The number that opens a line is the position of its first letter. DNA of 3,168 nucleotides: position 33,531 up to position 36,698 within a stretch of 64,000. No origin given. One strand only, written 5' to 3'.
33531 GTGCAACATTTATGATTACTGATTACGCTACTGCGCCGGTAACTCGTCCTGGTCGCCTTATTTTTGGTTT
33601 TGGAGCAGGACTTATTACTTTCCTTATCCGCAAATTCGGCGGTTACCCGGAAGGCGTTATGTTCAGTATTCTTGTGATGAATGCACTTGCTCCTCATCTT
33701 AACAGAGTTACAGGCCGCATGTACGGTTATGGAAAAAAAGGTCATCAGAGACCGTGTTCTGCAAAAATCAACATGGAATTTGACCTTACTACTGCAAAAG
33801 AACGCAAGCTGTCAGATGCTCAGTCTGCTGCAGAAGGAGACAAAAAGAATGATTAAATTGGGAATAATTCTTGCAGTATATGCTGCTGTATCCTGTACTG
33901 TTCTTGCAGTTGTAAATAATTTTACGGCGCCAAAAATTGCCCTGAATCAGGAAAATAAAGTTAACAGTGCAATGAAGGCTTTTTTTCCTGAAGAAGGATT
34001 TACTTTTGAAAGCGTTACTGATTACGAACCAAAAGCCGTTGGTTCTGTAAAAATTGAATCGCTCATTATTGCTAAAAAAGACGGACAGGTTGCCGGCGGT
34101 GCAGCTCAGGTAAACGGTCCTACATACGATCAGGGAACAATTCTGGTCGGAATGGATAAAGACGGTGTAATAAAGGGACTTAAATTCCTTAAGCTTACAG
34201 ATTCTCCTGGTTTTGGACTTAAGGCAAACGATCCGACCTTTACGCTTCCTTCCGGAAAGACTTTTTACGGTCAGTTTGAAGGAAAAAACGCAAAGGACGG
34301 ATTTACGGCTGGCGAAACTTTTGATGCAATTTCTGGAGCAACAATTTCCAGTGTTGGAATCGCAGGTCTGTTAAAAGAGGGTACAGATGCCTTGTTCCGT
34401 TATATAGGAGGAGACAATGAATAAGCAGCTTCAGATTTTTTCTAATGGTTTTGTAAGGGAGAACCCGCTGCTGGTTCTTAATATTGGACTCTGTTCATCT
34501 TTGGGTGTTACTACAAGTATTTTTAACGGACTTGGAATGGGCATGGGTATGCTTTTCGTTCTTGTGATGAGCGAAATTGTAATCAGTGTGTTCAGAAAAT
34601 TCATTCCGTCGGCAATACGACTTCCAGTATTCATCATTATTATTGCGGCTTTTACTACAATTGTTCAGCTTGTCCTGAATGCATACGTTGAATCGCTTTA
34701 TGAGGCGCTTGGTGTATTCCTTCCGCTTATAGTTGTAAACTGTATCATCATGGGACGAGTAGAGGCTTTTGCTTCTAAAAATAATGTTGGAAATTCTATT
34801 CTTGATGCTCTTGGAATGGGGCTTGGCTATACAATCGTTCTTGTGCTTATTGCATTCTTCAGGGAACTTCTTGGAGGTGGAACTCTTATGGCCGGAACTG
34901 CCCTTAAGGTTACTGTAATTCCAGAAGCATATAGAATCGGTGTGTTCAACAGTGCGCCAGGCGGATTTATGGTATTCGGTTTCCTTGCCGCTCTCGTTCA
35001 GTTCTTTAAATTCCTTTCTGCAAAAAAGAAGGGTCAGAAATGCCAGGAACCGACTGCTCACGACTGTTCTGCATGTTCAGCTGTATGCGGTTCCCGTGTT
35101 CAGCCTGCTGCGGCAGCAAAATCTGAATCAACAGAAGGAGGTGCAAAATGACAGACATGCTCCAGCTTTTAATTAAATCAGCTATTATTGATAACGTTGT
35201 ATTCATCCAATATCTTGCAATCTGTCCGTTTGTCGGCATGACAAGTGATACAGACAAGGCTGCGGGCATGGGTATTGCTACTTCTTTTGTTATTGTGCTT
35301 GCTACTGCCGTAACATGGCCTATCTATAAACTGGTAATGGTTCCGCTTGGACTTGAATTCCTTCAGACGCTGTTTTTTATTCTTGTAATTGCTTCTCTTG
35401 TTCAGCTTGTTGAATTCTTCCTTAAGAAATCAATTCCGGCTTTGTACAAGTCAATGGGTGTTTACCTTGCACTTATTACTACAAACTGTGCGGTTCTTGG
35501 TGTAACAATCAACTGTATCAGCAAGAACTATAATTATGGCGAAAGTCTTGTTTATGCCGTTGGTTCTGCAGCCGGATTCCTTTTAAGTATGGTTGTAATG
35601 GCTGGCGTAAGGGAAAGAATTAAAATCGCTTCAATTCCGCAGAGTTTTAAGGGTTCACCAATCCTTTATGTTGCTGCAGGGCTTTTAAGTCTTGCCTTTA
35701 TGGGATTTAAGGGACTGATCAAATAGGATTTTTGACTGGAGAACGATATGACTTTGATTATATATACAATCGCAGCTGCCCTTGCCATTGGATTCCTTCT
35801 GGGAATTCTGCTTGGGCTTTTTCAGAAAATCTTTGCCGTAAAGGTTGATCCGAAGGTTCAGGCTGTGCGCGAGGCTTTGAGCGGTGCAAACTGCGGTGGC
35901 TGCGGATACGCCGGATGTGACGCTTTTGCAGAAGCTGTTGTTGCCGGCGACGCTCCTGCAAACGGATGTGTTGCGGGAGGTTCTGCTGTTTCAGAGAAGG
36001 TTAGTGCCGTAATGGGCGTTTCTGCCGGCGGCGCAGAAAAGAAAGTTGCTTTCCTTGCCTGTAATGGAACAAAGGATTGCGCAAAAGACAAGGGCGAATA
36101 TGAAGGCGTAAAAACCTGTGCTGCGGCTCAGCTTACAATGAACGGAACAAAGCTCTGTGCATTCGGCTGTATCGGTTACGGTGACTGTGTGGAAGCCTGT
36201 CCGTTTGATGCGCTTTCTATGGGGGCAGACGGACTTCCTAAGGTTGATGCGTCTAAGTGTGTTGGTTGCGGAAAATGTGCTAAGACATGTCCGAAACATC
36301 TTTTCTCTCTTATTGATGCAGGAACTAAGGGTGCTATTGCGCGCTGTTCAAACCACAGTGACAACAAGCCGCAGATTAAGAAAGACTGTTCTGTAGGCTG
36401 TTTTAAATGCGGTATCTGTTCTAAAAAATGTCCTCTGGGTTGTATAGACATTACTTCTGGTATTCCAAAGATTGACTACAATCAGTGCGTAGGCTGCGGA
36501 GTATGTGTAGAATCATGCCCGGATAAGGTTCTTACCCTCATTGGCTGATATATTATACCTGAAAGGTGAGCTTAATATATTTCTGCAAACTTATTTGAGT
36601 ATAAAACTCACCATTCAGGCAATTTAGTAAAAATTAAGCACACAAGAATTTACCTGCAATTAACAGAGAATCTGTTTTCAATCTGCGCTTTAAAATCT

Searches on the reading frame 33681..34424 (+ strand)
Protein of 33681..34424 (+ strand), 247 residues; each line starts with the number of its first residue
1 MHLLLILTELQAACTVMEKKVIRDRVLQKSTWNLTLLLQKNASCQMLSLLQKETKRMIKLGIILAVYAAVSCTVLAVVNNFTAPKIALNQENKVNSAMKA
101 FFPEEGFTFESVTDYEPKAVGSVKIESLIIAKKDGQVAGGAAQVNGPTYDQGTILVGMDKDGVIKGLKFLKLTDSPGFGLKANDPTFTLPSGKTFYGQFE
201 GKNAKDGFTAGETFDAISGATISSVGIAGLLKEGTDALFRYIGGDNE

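Call 33: search_protein_families(library=pfam, proteins=[window:33681-34424:+], max_evalue=0.00001)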
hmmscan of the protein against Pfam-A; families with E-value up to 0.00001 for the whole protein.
window:33681-34424:+ (247 aa): 1 family
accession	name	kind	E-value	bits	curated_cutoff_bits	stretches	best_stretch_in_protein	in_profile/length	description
PF04205.19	FMN_bind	-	9.9e-11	42.6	22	1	153-233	7-74/77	FMN-binding domain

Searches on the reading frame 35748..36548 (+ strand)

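Call 53: search_protein_families(library=pfam, proteins=[window:35748-36548:+], max_evalue=0.00001)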
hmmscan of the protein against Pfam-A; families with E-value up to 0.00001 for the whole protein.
window:35748-36548:+ (266 aa): 10 families
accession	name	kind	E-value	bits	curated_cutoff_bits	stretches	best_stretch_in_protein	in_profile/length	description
PF00037.32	Fer4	-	2.8e-15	55.9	21.1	2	240-262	1-23/24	4Fe-4S binding domain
PF13187.11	Fer4_9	-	8.5e-13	48.6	27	2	141-184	2-50/52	4Fe-4S dicluster domain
PF12838.12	Fer4_7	-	1.8e-12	47.9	27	2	141-183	2-50/52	4Fe-4S dicluster domain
PF04060.18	FeS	-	3.3e-12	46.4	23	1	46-75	3-32/33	Putative Fe-S cluster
PF12837.12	Fer4_6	-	8.5e-12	44.9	25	2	164-184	2-22/24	4Fe-4S binding domain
PF14697.11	Fer4_21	-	2.3e-11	44.1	35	1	141-182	8-52/59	4Fe-4S dicluster domain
PF12797.12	Fer4_2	-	3.7e-09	36.4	24.5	0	239-258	2-21/22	4Fe-4S binding domain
PF13237.11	Fer4_10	-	5.2e-08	33.1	25.5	0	217-258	8-53/53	4Fe-4S dicluster domain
PF13484.11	Fer4_16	-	1.6e-06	29.2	30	0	170-230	1-65/66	4Fe-4S double cluster binding domain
PF25160.1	LdpA_Fe-S-bd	-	5.4e-06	26.5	27.6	0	147-185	9-42/49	LdpA Fe-S cluster-binding domain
